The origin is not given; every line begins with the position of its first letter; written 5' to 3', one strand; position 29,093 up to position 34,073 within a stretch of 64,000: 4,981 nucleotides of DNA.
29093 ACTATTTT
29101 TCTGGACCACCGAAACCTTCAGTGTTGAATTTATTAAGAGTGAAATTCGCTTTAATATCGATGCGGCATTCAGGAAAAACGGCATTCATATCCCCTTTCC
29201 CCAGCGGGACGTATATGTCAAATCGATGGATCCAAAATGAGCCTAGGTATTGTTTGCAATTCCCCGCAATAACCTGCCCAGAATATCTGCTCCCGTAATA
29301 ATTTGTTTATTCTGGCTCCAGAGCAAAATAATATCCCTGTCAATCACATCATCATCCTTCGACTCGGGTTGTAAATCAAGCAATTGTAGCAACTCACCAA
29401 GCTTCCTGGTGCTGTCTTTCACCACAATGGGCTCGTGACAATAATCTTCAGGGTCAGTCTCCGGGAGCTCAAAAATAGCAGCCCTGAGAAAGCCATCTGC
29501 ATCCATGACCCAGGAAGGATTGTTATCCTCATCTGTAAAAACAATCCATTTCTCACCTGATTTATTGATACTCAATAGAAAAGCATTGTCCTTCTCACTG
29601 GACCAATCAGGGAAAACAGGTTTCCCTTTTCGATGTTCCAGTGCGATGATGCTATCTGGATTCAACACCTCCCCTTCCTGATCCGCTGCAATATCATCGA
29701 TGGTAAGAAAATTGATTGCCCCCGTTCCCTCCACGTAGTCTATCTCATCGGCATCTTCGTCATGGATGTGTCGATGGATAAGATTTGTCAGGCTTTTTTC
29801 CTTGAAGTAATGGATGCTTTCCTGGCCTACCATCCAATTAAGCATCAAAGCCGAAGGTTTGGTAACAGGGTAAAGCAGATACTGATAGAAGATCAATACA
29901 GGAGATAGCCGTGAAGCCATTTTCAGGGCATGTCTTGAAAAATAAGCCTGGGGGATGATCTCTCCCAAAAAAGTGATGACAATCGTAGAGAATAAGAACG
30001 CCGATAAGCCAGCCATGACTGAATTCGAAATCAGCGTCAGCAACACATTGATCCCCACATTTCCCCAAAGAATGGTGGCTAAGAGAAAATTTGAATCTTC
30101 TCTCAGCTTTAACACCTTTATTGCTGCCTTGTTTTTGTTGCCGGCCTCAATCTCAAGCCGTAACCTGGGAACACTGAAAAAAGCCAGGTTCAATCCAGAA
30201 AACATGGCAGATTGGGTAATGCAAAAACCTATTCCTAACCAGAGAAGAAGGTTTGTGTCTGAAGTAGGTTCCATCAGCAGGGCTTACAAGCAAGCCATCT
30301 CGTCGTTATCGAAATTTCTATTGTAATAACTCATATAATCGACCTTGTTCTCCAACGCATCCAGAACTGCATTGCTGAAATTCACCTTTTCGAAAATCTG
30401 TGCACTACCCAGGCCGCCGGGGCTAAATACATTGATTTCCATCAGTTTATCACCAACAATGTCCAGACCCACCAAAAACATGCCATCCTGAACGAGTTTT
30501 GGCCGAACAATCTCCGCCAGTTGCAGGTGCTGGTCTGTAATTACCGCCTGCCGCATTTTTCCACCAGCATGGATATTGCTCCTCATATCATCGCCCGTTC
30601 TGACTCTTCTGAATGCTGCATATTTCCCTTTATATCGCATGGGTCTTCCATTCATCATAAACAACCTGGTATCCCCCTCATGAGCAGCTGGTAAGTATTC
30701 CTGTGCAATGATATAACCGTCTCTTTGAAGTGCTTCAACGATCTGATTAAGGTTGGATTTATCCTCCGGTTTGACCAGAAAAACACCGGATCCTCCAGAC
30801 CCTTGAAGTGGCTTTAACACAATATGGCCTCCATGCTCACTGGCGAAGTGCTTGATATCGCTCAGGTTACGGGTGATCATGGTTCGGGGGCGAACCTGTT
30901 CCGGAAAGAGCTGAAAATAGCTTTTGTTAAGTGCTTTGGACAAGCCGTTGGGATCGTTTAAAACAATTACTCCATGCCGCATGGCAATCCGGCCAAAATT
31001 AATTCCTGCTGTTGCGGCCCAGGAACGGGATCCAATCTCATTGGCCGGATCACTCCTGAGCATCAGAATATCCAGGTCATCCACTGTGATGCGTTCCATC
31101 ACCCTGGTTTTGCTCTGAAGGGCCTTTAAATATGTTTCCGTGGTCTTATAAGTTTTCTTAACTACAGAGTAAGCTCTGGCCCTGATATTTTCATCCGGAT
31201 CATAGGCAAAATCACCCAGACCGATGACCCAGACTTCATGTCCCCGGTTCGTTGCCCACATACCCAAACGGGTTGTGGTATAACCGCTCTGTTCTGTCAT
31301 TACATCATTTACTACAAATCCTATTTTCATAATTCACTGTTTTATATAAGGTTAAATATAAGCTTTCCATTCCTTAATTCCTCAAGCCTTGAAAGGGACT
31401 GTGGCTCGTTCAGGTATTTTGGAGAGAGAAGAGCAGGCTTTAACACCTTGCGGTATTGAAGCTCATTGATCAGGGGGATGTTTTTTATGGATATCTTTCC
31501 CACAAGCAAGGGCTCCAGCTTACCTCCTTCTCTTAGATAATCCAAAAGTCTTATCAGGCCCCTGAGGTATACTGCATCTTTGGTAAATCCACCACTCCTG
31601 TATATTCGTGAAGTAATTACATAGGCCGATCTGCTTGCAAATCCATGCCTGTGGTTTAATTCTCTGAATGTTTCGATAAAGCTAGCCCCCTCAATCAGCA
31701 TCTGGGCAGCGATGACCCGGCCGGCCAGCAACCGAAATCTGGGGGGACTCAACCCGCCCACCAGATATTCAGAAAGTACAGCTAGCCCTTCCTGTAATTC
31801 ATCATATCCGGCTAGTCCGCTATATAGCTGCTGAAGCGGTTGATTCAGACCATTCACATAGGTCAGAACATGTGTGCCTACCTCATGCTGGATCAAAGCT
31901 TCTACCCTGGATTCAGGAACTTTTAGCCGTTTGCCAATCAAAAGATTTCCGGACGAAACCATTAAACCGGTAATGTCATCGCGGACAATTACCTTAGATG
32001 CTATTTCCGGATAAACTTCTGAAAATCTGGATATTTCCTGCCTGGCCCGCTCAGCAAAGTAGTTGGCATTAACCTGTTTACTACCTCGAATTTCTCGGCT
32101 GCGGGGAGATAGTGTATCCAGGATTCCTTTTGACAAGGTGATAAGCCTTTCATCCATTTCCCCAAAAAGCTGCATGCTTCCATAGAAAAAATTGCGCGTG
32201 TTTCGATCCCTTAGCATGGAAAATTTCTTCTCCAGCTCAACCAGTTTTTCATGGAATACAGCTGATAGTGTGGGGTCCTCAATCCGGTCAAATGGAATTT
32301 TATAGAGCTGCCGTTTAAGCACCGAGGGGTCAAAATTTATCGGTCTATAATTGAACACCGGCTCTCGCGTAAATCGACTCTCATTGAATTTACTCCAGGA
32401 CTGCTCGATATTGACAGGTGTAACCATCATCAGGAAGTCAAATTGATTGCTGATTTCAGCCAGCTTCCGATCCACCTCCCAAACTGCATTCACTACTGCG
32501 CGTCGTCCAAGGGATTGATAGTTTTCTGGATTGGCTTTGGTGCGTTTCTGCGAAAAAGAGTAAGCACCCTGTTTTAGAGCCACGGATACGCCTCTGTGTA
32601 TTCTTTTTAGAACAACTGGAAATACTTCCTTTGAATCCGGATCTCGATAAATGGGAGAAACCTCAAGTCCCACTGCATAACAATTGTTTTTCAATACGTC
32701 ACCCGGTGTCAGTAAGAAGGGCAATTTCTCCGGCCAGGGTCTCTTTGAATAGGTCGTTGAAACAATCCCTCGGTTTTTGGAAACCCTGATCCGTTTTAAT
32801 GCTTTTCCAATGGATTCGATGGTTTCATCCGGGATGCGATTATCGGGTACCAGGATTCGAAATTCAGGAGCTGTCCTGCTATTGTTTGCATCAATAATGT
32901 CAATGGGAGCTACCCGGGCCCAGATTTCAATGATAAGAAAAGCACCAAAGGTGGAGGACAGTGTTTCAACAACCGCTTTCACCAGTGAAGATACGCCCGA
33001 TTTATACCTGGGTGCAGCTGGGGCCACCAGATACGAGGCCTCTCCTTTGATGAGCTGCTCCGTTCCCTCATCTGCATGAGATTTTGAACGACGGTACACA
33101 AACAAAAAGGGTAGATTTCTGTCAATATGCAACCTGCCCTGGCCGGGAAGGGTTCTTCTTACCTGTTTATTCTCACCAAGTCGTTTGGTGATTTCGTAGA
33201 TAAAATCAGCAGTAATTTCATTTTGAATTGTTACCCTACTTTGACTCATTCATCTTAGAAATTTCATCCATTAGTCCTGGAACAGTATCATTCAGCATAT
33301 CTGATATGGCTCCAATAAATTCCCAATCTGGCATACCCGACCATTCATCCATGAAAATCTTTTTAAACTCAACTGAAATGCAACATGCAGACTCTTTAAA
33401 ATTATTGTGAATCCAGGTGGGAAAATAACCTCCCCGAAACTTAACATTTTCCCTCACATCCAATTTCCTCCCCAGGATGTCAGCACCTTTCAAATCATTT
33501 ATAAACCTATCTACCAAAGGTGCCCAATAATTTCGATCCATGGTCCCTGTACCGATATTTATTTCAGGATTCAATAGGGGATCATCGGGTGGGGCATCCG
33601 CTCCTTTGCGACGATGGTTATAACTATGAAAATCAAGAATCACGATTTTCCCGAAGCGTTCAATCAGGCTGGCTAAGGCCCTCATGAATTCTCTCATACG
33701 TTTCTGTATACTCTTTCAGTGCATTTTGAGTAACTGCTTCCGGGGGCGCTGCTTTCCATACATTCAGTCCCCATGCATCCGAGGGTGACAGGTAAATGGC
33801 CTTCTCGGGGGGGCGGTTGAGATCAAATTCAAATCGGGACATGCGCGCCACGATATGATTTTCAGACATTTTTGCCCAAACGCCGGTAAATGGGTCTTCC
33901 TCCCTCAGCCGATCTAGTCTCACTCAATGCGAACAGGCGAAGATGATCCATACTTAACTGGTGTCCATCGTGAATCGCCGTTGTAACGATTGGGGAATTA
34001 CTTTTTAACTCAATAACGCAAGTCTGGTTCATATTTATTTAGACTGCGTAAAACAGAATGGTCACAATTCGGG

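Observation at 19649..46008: Seven oriented copies of an ECF-sigma-type bipartite promoter motif (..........-N11/12-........) link a ~26-kb block of stress, ion, polyamine and unknown-enzyme operons into one putative regulon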

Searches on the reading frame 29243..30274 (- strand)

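Call 10: search_protein_families(library=pfam, proteins=[window:29243-30274:-])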
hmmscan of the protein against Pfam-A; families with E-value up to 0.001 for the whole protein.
window:29243-30274:- (343 aa): 1 family
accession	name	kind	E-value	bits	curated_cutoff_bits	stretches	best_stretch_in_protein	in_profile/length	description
PF01595.25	CNNM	-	4.2e-36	124.8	28.4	1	16-173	4-175/181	Cyclin M transmembrane N-terminal domain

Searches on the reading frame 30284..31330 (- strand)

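Call 10: search_protein_families(library=pfam, proteins=[window:30284-31330:-])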
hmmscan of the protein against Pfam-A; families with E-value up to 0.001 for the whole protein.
window:30284-31330:- (348 aa): 4 families
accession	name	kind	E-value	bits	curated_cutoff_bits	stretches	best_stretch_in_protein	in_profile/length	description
PF02955.21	GSH-S_ATP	-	8.5e-51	172.3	23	1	136-308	2-168/175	Prokaryotic glutathione synthetase, ATP-grasp domain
PF08443.16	RimK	-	3.2e-13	50.2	21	1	148-321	19-183/188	RimK-like ATP-grasp domain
PF02951.20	GSH-S_N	-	5.7e-09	36.5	21.3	1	1-130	1-118/119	Prokaryotic glutathione synthetase, N-terminal domain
PF14398.11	ATPgrasp_YheCD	-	0.00014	21.6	26.8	0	148-193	30-74/255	YheC/D like ATP-grasp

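Call 20: search_protein_families(library=ncbifam, proteins=[window:30284-31330:-], max_evalue=0.00001)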
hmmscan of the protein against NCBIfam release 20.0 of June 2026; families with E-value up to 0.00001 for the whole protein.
window:30284-31330:- (348 aa): 8 families
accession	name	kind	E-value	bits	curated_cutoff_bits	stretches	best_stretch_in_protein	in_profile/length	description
NF009110.0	PRK12458.1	subfamily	1.4e-142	474.8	408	1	1-347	1-348/349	glutathione synthetase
NF003573.0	PRK05246.1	equivalog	2e-62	210.8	272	1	1-331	2-314/316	glutathione synthase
TIGR01380.1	glut_syn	equivalog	3.1e-58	197.3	299.05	1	2-329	2-311/312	glutathione synthase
TIGR00768.1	rimK_fam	subfamily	1.8e-22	80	143.4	1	71-296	20-243/276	RimK family alpha-L-glutamate ligase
NF040720.1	MptN_Meth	equivalog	1.6e-17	63.5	350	1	74-324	44-288/291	tetrahydromethanopterin:alpha-L-glutamate ligase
TIGR02144.1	LysX_arch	equivalog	3.1e-09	36.3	275.6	1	101-295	53-241/281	lysine biosynthesis protein LysX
NF007764.0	PRK10446.1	equivalog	1.9e-07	30.7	331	1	158-306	125-267/300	30S ribosomal protein S6--L-glutamate ligase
TIGR04356.1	grasp_GAK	hypoth_equivalog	8.2e-06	25.1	300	0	110-273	74-231/287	GAK system ATP-grasp enzyme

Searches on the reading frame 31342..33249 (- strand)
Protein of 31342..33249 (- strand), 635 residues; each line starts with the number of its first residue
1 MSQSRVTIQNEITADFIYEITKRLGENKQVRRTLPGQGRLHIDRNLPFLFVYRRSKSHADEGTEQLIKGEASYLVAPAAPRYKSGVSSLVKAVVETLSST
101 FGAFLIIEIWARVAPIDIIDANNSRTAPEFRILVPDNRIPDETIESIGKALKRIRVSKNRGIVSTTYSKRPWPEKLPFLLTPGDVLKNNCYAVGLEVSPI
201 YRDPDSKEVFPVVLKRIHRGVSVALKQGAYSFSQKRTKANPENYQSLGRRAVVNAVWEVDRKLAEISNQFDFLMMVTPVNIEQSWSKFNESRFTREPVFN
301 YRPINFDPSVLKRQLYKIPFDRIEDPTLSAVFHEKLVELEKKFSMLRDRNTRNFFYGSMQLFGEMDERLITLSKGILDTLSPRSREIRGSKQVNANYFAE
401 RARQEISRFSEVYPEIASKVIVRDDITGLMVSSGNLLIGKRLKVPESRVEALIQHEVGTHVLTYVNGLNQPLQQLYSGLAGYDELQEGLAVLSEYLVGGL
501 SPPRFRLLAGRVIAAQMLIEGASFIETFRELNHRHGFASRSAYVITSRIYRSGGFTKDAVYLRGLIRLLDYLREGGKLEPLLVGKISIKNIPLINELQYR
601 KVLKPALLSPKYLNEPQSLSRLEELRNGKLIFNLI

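Call 10: search_protein_families(library=pfam, proteins=[window:31342-33249:-])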
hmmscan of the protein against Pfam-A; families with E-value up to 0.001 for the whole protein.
window:31342-33249:- (635 aa): 1 family
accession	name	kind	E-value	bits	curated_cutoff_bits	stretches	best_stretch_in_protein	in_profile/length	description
PF08014.17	MATCAP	-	6e-91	305.6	27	1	287-621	2-355/365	Microtubule-associated tyrosine carboxypeptidase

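Call 20: search_protein_families(library=ncbifam, proteins=[window:31342-33249:-], max_evalue=0.00001)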
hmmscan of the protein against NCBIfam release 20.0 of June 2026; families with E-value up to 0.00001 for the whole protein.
window:31342-33249:- (635 aa): 1 family
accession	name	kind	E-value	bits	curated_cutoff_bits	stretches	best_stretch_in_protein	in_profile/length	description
TIGR02421.1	QEGLA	hypoth_equivalog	2.8e-100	336.1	338.65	1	260-624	2-366/368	flavohemoglobin expression-modulating QEGLA motif protein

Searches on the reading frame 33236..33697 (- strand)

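Call 10: search_protein_families(library=pfam, proteins=[window:33236-33697:-])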
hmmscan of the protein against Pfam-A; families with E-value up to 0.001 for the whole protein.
window:33236-33697:- (153 aa): 1 family
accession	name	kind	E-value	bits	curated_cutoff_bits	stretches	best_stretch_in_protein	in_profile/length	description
PF05013.17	FGase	-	1e-06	29.5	28.9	1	5-112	115-214/219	N-formylglutamate amidohydrolase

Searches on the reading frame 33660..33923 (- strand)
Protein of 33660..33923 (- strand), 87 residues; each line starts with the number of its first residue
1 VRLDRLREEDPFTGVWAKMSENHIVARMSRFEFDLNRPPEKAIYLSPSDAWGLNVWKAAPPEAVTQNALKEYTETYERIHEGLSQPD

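Call 10: search_protein_families(library=pfam, proteins=[window:33660-33923:-])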
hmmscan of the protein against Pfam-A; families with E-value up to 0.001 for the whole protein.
window:33660-33923:- (87 aa): 1 family
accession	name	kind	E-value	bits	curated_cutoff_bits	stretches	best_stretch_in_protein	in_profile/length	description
PF05013.17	FGase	-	0.00046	20.8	28.9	1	4-49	28-76/219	N-formylglutamate amidohydrolase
